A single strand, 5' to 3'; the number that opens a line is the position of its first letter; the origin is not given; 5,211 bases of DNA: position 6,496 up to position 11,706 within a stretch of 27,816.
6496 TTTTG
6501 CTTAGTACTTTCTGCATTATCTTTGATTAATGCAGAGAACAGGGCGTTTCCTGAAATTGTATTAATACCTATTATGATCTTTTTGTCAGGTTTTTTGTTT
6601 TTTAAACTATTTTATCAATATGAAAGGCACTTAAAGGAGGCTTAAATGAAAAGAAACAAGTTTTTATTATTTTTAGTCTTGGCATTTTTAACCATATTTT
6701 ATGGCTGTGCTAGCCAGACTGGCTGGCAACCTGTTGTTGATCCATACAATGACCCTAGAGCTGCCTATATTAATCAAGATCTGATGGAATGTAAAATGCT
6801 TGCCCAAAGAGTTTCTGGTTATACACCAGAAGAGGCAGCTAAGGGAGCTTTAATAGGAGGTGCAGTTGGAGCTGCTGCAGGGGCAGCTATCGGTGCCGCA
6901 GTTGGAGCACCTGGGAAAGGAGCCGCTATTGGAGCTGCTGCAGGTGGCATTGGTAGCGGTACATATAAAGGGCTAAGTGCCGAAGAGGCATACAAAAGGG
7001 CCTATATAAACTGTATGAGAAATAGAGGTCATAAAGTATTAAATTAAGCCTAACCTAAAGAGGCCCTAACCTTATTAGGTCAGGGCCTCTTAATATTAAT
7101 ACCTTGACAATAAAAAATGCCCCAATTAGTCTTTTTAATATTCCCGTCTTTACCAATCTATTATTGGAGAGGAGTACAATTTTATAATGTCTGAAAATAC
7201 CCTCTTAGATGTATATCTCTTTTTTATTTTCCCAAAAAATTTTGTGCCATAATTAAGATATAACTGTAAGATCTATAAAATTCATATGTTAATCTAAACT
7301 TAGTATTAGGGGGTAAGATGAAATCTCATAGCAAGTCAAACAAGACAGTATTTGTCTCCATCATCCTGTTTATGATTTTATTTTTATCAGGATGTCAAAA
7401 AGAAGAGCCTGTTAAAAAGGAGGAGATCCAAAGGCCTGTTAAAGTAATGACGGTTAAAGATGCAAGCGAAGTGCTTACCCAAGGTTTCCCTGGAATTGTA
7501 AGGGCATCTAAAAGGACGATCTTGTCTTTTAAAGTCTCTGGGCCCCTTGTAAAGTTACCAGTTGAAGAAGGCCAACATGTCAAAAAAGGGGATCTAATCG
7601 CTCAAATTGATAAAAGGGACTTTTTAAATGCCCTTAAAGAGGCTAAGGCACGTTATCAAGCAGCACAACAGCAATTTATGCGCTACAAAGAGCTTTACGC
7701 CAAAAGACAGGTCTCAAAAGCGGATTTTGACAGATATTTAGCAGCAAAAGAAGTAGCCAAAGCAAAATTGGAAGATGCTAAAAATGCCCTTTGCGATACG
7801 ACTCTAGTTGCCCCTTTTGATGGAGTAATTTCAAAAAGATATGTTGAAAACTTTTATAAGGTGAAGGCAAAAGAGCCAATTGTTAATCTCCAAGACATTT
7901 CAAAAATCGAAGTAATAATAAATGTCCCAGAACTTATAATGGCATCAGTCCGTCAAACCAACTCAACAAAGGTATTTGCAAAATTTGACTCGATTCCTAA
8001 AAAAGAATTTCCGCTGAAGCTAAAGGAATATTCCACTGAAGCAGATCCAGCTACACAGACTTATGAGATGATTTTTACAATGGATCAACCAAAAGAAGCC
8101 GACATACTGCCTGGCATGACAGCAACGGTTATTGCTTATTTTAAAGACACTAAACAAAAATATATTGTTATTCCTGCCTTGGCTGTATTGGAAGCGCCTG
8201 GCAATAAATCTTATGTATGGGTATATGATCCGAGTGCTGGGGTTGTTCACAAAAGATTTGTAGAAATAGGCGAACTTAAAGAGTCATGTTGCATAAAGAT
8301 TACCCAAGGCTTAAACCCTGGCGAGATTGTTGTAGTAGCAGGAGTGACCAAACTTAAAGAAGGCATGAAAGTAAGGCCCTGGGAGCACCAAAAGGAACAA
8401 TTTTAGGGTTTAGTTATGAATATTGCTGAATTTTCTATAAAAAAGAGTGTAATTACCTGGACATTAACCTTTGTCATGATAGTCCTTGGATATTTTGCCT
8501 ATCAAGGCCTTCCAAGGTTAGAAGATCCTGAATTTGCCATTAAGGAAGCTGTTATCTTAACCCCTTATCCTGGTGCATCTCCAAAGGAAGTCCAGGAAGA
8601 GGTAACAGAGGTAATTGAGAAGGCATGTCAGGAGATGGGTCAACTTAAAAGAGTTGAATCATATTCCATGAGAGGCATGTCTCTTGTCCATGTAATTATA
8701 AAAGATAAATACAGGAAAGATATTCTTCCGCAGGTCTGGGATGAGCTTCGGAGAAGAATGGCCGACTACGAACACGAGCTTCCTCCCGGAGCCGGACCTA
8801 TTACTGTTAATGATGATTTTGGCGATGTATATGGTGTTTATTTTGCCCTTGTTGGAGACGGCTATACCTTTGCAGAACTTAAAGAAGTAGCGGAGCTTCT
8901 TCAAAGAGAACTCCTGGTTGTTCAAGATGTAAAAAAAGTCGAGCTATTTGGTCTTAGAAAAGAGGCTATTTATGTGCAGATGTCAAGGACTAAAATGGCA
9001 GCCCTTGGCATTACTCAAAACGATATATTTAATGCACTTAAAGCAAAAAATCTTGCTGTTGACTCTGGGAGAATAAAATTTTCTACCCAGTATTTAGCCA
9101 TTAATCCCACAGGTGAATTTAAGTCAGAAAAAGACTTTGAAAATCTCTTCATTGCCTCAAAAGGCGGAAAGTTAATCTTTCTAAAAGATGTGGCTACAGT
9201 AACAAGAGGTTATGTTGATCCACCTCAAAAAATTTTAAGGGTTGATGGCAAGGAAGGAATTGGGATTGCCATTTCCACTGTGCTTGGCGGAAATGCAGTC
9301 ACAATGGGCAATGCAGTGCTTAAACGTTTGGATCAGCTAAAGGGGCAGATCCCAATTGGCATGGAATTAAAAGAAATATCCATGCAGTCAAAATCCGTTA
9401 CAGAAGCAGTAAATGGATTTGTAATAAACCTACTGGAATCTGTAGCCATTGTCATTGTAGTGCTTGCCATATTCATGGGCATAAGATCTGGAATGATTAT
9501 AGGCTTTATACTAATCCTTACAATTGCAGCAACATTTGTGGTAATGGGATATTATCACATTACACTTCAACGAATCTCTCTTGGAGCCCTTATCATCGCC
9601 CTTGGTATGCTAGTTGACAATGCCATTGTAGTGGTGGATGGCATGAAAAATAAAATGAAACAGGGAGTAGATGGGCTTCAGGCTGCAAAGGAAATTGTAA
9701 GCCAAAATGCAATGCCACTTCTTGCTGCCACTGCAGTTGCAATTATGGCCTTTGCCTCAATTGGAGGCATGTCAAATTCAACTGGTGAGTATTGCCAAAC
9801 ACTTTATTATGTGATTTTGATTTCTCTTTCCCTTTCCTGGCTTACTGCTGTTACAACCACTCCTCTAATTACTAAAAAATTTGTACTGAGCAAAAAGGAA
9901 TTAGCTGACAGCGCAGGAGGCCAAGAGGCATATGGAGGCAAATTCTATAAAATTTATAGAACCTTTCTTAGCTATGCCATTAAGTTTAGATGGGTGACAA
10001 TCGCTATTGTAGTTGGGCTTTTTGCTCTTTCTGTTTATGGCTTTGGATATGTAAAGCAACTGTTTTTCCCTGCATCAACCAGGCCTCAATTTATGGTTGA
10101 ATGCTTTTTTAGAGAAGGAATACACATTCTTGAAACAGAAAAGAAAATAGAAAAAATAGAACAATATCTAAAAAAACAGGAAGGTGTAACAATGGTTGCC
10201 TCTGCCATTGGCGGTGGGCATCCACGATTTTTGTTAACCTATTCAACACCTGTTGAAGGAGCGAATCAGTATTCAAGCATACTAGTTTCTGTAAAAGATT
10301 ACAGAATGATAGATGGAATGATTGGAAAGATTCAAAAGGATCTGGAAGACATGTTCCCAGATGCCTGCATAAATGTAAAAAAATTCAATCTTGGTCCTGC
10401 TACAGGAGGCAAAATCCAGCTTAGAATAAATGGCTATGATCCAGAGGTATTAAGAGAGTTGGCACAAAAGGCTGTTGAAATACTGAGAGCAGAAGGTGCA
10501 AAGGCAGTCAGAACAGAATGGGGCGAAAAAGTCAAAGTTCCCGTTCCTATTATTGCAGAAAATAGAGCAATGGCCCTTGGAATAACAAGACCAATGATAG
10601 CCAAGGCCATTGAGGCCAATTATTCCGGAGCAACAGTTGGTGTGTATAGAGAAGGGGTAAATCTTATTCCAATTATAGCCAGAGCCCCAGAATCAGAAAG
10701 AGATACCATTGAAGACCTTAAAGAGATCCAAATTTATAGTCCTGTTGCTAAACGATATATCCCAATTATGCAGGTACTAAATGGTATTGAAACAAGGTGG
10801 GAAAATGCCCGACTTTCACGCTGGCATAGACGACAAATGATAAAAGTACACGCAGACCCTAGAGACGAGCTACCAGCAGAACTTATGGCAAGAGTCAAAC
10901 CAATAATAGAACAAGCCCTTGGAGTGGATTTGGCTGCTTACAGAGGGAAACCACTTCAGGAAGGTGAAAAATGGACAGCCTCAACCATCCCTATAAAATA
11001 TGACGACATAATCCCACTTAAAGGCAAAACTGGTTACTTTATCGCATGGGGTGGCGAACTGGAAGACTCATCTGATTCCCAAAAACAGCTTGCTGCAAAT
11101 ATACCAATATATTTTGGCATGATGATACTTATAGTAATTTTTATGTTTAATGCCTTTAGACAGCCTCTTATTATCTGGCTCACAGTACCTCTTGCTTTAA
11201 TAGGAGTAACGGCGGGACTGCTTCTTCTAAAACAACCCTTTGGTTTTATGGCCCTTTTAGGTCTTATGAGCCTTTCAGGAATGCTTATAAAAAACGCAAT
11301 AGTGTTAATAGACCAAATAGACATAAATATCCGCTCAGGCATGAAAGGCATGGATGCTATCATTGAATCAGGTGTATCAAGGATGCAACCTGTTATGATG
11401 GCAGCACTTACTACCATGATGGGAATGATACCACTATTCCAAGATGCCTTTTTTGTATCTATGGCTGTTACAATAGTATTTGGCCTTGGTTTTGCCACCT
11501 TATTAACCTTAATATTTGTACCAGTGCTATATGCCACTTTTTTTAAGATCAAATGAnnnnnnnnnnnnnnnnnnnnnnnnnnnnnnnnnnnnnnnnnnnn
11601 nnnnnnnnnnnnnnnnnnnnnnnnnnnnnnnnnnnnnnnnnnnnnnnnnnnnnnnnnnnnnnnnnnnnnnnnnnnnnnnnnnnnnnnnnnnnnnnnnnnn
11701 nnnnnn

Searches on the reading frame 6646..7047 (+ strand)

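Call 32: search_protein_families(library=pfam, proteins=[window:6646-7047:+], max_evalue=0.0001)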
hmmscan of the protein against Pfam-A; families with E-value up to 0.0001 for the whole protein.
window:6646-7047:+ (133 aa): 2 families
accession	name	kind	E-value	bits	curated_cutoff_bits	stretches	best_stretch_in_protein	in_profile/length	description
PF13436.11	Gly-zipper_OmpA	-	1.5e-06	28.3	27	1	65-103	1-39/44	Glycine-zipper domain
PF13441.11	Gly-zipper_YMGG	-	4.4e-05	23.5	28.9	0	67-103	2-38/45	YMGG-like Gly-zipper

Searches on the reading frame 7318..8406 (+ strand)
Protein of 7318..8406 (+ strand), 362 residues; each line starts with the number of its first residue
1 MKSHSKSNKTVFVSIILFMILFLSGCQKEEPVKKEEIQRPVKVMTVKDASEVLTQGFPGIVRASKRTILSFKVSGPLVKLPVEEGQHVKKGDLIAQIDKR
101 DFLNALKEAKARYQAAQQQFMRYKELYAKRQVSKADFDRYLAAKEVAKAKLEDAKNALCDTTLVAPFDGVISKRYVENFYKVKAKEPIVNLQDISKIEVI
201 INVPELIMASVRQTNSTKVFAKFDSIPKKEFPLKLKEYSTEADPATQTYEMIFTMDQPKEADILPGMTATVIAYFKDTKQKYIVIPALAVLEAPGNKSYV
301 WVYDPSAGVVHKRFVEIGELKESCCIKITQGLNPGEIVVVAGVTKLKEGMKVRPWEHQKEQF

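Call 33: search_protein_families(library=pfam, proteins=[window:7318-8406:+], max_evalue=0.0001)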
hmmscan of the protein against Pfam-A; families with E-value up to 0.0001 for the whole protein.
window:7318-8406:+ (362 aa): 3 families
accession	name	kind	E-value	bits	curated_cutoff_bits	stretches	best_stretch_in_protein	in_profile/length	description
PF16576.10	HlyD_D23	-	1.4e-15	57.7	30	1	67-269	20-214/214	Barrel-sandwich domain of CusB or HlyD membrane-fusion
PF13437.12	HlyD_3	-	1.5e-15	58.3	22.2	1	162-266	1-106/106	HlyD family secretion protein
PF13533.13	Biotin_lipoyl_2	-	3.9e-10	39.7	29.8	1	69-98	3-32/32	Biotin-lipoyl like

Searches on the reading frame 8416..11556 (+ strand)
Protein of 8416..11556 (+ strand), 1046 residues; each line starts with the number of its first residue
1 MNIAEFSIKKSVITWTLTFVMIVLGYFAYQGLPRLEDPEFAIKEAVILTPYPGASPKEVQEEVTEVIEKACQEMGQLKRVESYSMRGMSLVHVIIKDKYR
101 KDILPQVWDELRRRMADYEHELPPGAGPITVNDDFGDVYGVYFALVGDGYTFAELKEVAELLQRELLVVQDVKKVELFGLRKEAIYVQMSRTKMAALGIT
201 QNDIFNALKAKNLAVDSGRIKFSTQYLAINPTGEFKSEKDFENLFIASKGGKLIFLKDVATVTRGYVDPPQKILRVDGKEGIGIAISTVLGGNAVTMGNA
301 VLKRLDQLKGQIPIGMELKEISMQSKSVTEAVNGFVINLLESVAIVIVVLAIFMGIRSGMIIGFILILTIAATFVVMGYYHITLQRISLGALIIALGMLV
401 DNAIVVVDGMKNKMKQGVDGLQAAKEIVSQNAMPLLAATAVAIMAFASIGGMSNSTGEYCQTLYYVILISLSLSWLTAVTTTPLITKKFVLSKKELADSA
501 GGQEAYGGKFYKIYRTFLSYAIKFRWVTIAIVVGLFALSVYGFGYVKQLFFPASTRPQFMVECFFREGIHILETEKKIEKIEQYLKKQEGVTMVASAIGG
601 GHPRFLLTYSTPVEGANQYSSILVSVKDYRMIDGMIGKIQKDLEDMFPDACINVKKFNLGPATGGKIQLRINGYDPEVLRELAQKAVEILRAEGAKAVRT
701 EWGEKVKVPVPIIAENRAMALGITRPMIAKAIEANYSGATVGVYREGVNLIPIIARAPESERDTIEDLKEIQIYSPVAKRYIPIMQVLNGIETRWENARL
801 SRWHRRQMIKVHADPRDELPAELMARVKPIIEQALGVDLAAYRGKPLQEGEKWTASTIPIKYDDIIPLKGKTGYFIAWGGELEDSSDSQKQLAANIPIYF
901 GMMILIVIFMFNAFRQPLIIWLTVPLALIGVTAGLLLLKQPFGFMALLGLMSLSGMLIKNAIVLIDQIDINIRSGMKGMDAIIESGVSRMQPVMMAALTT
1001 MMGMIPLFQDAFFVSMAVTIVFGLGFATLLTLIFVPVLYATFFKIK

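Call 33: search_protein_families(library=pfam, proteins=[window:8416-11556:+], max_evalue=0.0001)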
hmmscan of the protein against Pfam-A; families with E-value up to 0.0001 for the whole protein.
window:8416-11556:+ (1046 aa): 1 family
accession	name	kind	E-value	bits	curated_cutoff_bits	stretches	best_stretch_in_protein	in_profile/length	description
PF00873.25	ACR_tran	-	5.4e-139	465.1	28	2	3-825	1-831/1021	AcrB/AcrD/AcrF family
